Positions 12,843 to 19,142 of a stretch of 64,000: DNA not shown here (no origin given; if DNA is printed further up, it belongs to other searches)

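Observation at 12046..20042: Translationally coupled 321-aa + 2,349-aa N-terminally anchored pair; the giant protein is built from an unassigned ~100-130-aa module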

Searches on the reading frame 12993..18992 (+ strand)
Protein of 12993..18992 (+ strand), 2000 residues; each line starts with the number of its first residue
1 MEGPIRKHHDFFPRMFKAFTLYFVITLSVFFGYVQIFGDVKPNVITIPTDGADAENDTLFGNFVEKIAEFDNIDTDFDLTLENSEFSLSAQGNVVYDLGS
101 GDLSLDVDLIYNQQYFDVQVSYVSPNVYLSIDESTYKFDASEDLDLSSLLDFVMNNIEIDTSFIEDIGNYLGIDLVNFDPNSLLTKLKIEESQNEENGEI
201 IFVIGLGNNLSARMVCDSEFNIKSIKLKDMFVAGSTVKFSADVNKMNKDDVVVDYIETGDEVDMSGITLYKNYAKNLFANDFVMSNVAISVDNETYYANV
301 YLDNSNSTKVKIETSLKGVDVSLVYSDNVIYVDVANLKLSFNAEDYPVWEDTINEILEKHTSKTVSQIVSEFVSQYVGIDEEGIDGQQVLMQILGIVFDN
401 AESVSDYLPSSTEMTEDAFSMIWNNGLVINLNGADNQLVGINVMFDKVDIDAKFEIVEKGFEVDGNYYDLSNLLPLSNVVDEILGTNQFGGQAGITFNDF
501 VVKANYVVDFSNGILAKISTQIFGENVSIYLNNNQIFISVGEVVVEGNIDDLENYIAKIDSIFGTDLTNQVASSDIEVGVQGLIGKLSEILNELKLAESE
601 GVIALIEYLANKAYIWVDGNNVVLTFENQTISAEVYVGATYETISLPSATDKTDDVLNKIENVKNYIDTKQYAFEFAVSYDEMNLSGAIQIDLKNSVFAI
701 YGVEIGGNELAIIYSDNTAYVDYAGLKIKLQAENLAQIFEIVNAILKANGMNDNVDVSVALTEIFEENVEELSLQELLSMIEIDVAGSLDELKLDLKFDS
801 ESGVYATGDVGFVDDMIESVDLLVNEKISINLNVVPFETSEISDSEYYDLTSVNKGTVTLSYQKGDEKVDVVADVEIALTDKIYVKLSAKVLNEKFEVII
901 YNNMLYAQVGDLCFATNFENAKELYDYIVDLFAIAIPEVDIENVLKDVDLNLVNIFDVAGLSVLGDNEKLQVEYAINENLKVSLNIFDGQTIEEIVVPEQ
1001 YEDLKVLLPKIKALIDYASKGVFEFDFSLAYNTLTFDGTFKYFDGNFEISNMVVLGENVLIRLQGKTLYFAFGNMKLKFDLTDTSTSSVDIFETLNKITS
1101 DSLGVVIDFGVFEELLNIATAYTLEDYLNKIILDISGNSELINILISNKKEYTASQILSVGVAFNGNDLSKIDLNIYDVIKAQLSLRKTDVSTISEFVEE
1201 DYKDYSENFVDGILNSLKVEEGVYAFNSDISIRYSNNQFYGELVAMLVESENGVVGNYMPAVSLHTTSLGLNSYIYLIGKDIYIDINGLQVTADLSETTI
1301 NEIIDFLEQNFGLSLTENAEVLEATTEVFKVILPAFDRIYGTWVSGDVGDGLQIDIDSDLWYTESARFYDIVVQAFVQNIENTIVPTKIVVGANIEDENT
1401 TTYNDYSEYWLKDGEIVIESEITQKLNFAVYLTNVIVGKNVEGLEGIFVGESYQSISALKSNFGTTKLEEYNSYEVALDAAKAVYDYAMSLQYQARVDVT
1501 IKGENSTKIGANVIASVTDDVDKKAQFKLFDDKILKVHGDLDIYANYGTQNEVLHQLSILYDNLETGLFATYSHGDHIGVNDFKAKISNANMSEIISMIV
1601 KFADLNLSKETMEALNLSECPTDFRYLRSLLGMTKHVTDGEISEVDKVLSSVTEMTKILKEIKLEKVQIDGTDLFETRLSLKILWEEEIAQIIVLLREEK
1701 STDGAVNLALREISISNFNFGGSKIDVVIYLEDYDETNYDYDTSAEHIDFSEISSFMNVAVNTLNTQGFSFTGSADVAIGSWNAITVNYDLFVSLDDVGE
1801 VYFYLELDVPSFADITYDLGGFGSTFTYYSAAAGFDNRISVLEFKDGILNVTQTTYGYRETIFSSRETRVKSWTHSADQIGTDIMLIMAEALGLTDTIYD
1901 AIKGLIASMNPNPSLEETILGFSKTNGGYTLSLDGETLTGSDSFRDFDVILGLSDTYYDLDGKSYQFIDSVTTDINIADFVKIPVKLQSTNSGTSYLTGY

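Call 13: find_homologous_proteins(query=window:12993-18992:+)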
Query window:12993-18992:+ (2000 aa): 30 proteins with E <= 0.001 among 8000 candidates.
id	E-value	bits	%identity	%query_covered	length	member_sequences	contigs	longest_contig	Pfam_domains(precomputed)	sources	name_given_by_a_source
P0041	0.0e+0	4301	100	100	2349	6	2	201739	-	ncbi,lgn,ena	-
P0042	0.0e+0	2605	66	96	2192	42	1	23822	PF09479.17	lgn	-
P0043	0.0e+0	2432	57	100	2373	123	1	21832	-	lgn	-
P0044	0.0e+0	2415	56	99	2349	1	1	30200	-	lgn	-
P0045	0.0e+0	2281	53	100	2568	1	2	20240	-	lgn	-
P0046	0.0e+0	2013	50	100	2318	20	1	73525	-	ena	-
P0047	0.0e+0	1963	51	96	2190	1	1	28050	PF09479.17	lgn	-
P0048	0.0e+0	1911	50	96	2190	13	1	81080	PF09479.17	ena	-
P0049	0.0e+0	1643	42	100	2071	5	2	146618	-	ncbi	-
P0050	0.0e+0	1553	37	77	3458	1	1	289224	PF09479.17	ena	-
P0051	0.0e+0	1505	55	40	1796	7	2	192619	-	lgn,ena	-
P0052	0.0e+0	1482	40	99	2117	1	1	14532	-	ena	-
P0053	0.0e+0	1467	40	100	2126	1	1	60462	-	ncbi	-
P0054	0.0e+0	1467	41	96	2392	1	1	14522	PF09479.17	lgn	-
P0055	0.0e+0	1447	48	50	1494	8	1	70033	-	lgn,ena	-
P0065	1.1e-84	303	29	37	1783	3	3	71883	-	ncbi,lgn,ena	-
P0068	1.9e-15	74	23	65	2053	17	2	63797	-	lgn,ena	-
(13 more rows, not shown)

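Call 18: search_protein_families(library=pfam, proteins=[P0068, P0065, P0050], max_evalue=0.1)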
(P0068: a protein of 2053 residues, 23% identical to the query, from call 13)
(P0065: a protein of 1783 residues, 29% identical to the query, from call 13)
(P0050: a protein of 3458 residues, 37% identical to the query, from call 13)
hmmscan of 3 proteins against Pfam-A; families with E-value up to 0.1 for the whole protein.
P0068 (2053 aa): 0 families

P0065 (1783 aa): 1 family
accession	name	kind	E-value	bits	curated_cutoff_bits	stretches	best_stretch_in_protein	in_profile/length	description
PF23409.1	Beta-prop_EML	-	0.0089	16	88.2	1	1611-1672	54-115/267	Echinoderm microtubule-associated protein first beta-propeller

P0050 (3458 aa): 2 families
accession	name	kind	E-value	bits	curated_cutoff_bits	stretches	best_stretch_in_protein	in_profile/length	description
PF09479.16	Flg_new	-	1.8e-24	86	27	4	2925-2970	20-65/65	Listeria-Bacteroides repeat domain (List_Bact_rpt)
PF11335.13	DUF3137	-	0.026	14.8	26.1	0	722-765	86-130/139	Protein of unknown function (DUF3137)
